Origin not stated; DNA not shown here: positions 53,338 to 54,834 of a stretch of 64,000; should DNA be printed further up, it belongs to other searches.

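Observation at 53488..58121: Pyrogallol-phloroglucinol-transhydroxylase-like Mo enzyme (873-aa alpha, 272-aa beta with Ig-like C-domain) translationally coupled to an ADP-ribosylglycohydrolase gene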

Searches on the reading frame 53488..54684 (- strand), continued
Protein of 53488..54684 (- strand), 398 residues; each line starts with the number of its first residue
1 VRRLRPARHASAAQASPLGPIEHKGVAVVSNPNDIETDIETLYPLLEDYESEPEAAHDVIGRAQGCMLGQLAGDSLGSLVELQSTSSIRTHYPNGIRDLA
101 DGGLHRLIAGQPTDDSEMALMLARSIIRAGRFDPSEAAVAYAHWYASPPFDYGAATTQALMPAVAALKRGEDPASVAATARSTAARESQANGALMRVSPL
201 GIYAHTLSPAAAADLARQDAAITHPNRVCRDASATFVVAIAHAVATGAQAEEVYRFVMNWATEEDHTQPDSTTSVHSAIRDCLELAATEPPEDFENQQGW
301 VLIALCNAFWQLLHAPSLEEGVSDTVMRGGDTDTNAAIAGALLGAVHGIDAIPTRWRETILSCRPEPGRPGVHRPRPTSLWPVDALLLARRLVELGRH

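Call 34: search_solved_structures(query=window:53488-54603:-, max_evalue=0.001, show_alignments=2)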
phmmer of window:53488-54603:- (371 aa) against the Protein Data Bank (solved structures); distinct sequences matched with E-value up to 0.001: 18.
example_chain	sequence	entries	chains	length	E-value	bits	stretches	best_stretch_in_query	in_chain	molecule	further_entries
3g9d_A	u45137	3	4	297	8.5e-24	87.5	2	30-209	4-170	Dinitrogenase reductase activating glucohydrolase | Dinitrogenase reductase activacting glicohydrolase | ADP-ribosyl-(Dinitrogen reductase) hydrolase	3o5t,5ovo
2cwc_A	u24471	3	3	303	1.1e-23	87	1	35-332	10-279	ADP-ribosylglycohydrolase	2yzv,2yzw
2woc_A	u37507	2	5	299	1.3e-20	77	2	32-218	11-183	ADP-RIBOSYL-[DINITROGEN REDUCTASE] GLYCOHYDROLASE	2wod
2woe_A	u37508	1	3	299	5e-20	75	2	32-218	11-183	ADP-RIBOSYL-[DINITROGEN REDUCTASE] GLYCOHYDROLASE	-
9rfd_A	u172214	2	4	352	1.9e-16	63.2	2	33-224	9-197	ADP-ribosylhydrolase ARH3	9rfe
5zqy_A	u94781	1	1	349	2.2e-16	63.1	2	33-224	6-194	Poly(ADP-ribose) glycohydrolase ARH3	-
6d36_C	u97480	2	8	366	2.3e-16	63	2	33-224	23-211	Poly(ADP-ribose) glycohydrolase ARH3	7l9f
2g4k_A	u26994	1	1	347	2.5e-16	62.9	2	33-224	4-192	ADP-ribosylhydrolase 3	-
2foz_A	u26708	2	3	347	2.6e-16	62.8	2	33-224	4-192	ADP-ribosylhydrolase like 2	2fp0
6d3a_C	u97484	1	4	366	7.8e-16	61.3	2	33-224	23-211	Poly(ADP-ribose) glycohydrolase ARH3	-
7akr_AAA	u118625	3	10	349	1.4e-15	60.4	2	33-224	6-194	ADP-ribose glycohydrolase ARH3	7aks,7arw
7l9i_C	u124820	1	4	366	3e-15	59.3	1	33-224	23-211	ADP-ribose glycohydrolase ARH3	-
7l9h_C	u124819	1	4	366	3.4e-15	59.1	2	33-224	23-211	ADP-ribose glycohydrolase ARH3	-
2qty_A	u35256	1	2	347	1.5e-14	57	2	33-225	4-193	Poly(ADP-ribose) glycohydrolase ARH3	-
6dre_A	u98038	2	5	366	6.5e-14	54.9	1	32-334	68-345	ADP-ribosyl-(Dinitrogen reductase) hydrolase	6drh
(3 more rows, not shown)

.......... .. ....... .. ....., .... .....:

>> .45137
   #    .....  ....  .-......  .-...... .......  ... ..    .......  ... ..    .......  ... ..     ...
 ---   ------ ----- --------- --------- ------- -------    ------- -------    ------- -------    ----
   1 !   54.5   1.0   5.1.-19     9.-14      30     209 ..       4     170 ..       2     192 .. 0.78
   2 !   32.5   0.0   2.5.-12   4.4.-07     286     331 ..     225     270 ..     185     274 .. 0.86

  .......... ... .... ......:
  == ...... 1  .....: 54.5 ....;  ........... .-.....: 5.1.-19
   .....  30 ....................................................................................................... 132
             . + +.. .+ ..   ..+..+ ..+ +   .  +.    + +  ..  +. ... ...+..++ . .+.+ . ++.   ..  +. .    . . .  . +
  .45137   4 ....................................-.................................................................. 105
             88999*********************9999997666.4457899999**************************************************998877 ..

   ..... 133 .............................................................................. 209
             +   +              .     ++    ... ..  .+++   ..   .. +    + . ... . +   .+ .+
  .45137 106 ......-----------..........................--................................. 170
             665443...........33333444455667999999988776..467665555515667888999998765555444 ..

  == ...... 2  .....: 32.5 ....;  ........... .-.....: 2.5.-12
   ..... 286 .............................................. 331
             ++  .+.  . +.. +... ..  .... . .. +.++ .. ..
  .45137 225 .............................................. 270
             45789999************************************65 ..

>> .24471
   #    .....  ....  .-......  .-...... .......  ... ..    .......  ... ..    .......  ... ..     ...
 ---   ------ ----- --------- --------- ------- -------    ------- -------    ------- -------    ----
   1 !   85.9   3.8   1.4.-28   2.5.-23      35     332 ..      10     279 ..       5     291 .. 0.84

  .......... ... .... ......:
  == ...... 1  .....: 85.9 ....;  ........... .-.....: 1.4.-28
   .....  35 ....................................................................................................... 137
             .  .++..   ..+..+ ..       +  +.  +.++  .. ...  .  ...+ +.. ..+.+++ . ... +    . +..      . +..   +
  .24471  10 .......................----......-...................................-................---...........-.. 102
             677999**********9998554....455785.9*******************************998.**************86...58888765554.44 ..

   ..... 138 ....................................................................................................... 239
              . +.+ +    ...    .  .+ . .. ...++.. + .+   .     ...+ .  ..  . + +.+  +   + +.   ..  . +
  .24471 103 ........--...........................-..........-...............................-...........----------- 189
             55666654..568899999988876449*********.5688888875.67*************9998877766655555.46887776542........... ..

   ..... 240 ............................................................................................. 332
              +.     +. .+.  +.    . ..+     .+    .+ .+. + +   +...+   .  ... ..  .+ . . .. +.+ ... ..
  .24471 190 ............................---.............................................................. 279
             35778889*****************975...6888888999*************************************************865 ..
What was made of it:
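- Closest known: DraG/DraT reversible ADP-ribosylation of nitrogenase reductase. Same: DraG is its best solved-structure match, E 8.5e-24 (call 34).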

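Call 44: find_encoding_contigs(protein=P0147, flank=10000, max_places=3)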
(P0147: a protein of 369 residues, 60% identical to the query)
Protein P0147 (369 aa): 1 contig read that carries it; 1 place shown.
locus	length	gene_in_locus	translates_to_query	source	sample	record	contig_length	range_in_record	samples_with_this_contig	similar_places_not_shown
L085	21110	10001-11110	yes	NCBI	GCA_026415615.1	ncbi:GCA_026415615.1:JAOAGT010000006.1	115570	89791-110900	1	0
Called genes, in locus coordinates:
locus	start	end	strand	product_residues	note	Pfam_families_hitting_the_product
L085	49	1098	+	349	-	PF20208:ARPP-1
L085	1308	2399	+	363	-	PF04015:DUF362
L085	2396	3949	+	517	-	PF12801:Fer4_5, PF12837:Fer4_6 (faint), PF13484:Fer4_16 (faint), PF25160:LdpA_Fe-S-bd (faint), PF00037:Fer4 (weak), PF12838:Fer4_7, PF13187:Fer4_9 (weak), PF14697:Fer4_21 (weak), +2 more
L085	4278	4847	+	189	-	PF12389:Peptidase_M73 (weak)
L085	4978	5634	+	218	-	PF10502:Peptidase_S26 (weak)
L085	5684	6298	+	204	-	-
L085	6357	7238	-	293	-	PF13187:Fer4_9 (faint), PF13247:Fer4_11, PF13620:CarboxypepD_reg (faint)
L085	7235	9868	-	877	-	PF21423:AhtL-like_1st, PF00384:Molybdopterin, PF01568:Molydop_binding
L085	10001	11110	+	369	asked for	PF03747:ADP_ribosyl_GH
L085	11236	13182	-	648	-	PF00724:Oxidored_FMN, PF01494:FAD_binding_3 (faint), PF13434:Lys_Orn_oxgnase (faint), PF01262:AlaDh_PNT_C (faint), PF07992:Pyr_redox_2, PF12831:FAD_oxidored (weak), PF13738:Pyr_redox_3 (weak), PF00070:Pyr_redox, +4 more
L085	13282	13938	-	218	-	-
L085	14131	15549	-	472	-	PF13458:Peripla_BP_6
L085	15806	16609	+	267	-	PF09339:HTH_IclR, PF01614:IclR_C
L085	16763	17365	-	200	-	PF00857:Isochorismatase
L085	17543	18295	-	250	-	-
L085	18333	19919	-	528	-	PF00370:FGGY_N, PF02782:FGGY_C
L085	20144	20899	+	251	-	PF12740:PETase (faint), PF01738:DLH (faint), PF12146:Hydrolase_4, PF00561:Abhydrolase_1, PF12697:Abhydrolase_6, PF00326:Peptidase_S9 (faint)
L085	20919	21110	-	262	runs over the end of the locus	PF00106:adh_short, PF08659:KR, PF13561:adh_short_C2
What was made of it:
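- A second Thermoleophilia MAG (L085) also has an orthologous ARH (60% identity) directly beside a transhydroxylase-family operon (call 44).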

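Call 45: find_encoding_contigs(protein=P0135, flank=8000, max_places=3)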
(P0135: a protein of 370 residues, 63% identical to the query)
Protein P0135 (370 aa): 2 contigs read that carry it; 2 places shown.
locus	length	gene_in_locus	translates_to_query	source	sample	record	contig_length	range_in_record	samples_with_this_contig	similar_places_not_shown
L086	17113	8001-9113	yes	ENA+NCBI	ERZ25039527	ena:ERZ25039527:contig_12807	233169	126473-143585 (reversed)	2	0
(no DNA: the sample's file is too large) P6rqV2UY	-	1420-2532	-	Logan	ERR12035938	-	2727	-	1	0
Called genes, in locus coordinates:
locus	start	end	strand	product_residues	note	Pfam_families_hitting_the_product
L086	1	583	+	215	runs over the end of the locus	PF13628:DUF4142, PF03713:DUF305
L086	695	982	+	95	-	PF09851:SHOCT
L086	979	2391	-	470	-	PF00654:Voltage_CLC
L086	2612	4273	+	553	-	PF08240:ADH_N, PF16912:Glu_dehyd_C, PF00107:ADH_zinc_N, PF01306:LacY_symp (weak), PF07690:MFS_1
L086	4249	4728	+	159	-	PF00581:Rhodanese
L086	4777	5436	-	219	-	PF00258:Flavodoxin_1 (weak), PF12641:Flavodoxin_3 (weak)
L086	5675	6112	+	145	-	-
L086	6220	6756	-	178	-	PF12844:HTH_19, PF13443:HTH_26, PF13560:HTH_31, PF01381:HTH_3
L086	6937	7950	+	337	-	PF20208:ARPP-1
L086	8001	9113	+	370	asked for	PF03747:ADP_ribosyl_GH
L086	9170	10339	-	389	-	PF07992:Pyr_redox_2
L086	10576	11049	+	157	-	PF09719:C_GCAxxG_C_C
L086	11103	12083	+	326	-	PF00005:ABC_tran, PF13304:AAA_21 (weak), PF13732:DrrA1-3_C (faint)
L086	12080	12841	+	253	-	PF01061:ABC2_membrane, PF12698:ABC2_membrane_3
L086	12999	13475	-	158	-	PF00245:Alk_phosphatase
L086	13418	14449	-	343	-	PF00245:Alk_phosphatase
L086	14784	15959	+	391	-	PF12849:PBP_like_2, PF01547:SBP_bac_1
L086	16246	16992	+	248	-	PF00072:Response_reg, PF00486:Trans_reg_C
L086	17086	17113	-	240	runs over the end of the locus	PF00149:Metallophos, PF12850:Metallophos_2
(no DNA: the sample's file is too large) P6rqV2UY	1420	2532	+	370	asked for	PF03747:ADP_ribosyl_GH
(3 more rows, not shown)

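Call 47: find_related_loci(query=window:53488-54603:-, collection=metagenome_contigs, flank=10000)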
Query window:53488-54603:- (371 aa) in metagenome_contigs; peptide patterns used: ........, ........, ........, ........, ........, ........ (x = any residue, [..] = any of these).
333 stretches matched a pattern; 216 encode a relative of the query (tblastn E <= 1e-3); the best 80 are kept; 80 distinct loci.
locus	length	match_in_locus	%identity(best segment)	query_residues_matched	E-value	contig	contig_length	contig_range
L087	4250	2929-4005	75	11-369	3e-161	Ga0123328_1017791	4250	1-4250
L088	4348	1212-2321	66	10-357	2e-136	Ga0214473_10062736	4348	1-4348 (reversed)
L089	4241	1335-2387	65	9-369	9e-127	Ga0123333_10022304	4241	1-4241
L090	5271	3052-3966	54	33-366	3e-111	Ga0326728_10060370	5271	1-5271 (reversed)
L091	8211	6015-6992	52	20-371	5e-110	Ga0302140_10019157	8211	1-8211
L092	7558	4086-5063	52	20-371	5e-110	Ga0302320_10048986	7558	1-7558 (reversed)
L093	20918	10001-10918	54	32-366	3e-110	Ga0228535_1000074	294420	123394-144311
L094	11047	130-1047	54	32-366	6e-109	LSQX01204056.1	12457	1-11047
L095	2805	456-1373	53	32-366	2e-112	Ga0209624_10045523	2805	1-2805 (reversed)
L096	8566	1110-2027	53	32-366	3e-108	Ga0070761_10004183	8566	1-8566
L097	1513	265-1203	52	27-368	1e-116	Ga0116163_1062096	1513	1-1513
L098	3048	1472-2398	53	33-370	1e-110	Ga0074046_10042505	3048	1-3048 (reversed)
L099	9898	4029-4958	52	28-366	4e-107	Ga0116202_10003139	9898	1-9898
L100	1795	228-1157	54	32-370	2e-114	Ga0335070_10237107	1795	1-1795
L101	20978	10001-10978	55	32-369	9e-107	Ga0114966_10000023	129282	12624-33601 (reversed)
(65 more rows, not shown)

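Call 49: find_encoding_contigs(protein=P0131, flank=7000, max_places=2)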
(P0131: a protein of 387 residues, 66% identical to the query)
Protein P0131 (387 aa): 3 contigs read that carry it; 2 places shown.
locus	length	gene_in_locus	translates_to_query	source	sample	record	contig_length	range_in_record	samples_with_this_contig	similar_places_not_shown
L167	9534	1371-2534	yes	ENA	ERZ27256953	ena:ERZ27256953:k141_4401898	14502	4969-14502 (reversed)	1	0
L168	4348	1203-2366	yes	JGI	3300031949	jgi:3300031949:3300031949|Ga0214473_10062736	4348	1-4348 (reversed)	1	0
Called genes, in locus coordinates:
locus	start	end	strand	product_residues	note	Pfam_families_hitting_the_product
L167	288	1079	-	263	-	-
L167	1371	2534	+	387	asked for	PF03747:ADP_ribosyl_GH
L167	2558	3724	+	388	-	-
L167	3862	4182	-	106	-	PF02426:MIase (weak)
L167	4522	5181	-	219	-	PF04542:Sigma70_r2, PF08281:Sigma70_r4_2 (faint)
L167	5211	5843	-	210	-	PF05991:NYN_YacP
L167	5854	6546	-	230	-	PF00588:SpoU_methylase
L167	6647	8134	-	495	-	PF01406:tRNA-synt_1e, PF09190:DALR_2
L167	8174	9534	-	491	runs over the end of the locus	PF00749:tRNA-synt_1c, PF19269:Anticodon_2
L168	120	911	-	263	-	-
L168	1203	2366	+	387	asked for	PF03747:ADP_ribosyl_GH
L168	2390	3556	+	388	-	-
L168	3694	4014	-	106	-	PF02426:MIase (weak)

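Call 50: find_encoding_contigs(protein=P0141, flank=7000, max_places=2)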
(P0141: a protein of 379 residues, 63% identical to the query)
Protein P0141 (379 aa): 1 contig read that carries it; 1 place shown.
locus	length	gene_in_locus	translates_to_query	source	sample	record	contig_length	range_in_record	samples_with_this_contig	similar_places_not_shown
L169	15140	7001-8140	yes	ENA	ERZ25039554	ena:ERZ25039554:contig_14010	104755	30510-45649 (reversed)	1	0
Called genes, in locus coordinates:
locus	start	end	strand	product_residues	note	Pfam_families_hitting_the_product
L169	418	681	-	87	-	-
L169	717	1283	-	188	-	PF11074:DUF2779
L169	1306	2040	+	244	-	-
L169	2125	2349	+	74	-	PF01402:RHH_1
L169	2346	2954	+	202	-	-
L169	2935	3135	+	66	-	PF10049:DUF2283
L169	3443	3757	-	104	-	PF01381:HTH_3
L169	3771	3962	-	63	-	PF05015:HigB-like_toxin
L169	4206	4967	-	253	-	PF00149:Metallophos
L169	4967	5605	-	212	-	PF20208:ARPP-1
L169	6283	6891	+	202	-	PF12844:HTH_19 (weak), PF13560:HTH_31, PF01381:HTH_3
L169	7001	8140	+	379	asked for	PF03747:ADP_ribosyl_GH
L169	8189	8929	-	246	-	-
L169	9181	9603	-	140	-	-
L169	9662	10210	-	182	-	PF01625:PMSR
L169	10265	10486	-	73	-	-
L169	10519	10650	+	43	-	-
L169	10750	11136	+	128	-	-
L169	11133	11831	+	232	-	PF08808:RES (weak)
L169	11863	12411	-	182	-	PF00881:Nitroreductase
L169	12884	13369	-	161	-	PF16124:RecQ_Zn_bind, PF09382:RQC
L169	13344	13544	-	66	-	PF00271:Helicase_C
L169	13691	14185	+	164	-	-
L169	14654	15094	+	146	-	-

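Call 51: find_encoding_contigs(protein=P0169, flank=7000, max_places=2)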
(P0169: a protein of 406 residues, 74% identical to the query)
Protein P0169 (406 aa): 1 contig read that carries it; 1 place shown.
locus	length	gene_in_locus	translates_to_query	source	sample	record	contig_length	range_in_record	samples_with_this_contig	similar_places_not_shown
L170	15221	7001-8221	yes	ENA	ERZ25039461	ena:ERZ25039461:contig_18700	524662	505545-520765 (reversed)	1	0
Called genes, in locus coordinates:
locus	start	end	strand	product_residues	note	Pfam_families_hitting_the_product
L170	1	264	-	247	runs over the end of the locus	PF02525:Flavodoxin_2, PF03358:FMN_red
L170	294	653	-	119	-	-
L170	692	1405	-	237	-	PF00440:TetR_N, PF02909:TetR_C_1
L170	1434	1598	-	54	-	-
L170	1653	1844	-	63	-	-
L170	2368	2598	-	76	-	-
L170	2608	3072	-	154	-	-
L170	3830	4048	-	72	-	-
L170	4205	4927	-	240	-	PF00149:Metallophos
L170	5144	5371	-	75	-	PF20208:ARPP-1 (weak)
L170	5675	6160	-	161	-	PF20208:ARPP-1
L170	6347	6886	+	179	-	PF12844:HTH_19, PF13560:HTH_31, PF01381:HTH_3, PF13443:HTH_26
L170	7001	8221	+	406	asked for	PF03747:ADP_ribosyl_GH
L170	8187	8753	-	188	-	-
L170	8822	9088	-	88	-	-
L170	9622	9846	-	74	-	PF08281:Sigma70_r4_2 (weak), PF00196:GerE (weak)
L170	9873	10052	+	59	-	-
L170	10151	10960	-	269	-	PF05991:NYN_YacP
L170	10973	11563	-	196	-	PF00588:SpoU_methylase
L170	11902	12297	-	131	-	PF09190:DALR_2, PF23493:CysS_C (weak)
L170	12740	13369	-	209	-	PF01406:tRNA-synt_1e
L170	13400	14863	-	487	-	PF00749:tRNA-synt_1c, PF19269:Anticodon_2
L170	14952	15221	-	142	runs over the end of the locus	PF02542:YgbB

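Call 70: find_encoding_contigs(protein=P0129, flank=6000, max_places=2)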
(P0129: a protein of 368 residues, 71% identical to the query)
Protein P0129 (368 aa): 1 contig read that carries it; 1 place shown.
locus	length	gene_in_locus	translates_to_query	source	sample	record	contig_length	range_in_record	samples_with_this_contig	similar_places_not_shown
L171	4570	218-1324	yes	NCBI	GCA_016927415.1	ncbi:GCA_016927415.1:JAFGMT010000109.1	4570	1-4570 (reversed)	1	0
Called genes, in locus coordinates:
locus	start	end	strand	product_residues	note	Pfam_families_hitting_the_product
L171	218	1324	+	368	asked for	PF03747:ADP_ribosyl_GH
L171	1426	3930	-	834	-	PF00395:SLH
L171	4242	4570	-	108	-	?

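Call 71: find_encoding_contigs(protein=P0143, flank=6000, max_places=3)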
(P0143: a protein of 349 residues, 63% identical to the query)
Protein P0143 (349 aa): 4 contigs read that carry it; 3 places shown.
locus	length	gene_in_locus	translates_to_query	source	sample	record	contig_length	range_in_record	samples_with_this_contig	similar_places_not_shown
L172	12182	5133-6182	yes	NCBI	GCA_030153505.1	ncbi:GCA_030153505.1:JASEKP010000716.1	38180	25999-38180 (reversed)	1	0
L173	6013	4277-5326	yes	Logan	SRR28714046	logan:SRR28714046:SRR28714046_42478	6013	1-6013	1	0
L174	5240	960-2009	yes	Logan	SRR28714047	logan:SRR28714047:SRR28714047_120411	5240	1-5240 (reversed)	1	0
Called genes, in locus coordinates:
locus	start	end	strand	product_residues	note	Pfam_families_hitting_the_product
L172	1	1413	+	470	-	?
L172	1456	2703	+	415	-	PF07690:MFS_1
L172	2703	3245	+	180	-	PF02639:DUF188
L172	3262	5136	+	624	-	PF02129:Peptidase_S15, PF08530:PepX_C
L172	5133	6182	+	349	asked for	PF03747:ADP_ribosyl_GH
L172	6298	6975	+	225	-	-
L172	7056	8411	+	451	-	PF01208:URO-D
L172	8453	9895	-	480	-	PF04055:Radical_SAM, PF13186:SPASM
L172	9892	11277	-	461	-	PF04055:Radical_SAM, PF13186:SPASM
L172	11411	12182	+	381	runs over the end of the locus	PF01758:SBF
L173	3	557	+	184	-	?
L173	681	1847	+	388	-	PF07690:MFS_1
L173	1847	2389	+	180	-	PF02639:DUF188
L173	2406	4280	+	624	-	PF02129:Peptidase_S15, PF08530:PepX_C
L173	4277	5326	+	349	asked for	PF03747:ADP_ribosyl_GH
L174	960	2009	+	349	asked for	PF03747:ADP_ribosyl_GH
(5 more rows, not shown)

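Call 72: find_encoding_contigs(protein=P0151, flank=6000, max_places=2)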
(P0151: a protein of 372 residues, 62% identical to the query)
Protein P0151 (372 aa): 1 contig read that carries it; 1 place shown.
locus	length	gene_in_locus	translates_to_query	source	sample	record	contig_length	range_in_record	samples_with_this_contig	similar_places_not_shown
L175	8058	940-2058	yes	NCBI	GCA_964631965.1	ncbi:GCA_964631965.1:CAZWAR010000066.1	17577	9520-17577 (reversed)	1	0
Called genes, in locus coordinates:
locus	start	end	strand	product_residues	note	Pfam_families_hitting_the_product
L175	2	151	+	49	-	?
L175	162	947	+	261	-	PF00149:Metallophos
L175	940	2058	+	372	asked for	PF03747:ADP_ribosyl_GH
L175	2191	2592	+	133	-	PF06983:3-dmu-9_3-mt, PF00903:Glyoxalase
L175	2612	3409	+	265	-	PF04493:Endonuclease_5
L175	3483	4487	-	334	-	PF12787:EcsC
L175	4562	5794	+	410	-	PF05977:MFS_3, PF07690:MFS_1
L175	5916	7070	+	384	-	PF00149:Metallophos, PF12320:SbcD_C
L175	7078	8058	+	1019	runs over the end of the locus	PF02463:SMC_N (faint), PF13476:AAA_23, PF13555:AAA_29 (weak), PF13558:SbcC_Walker_B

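Call 73: search_protein_families(library=padloc, proteins=[window:53488-54603:-], max_evalue=0.01)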
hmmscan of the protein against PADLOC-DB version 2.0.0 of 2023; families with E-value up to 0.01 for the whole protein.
window:53488-54603:- (371 aa): 0 families
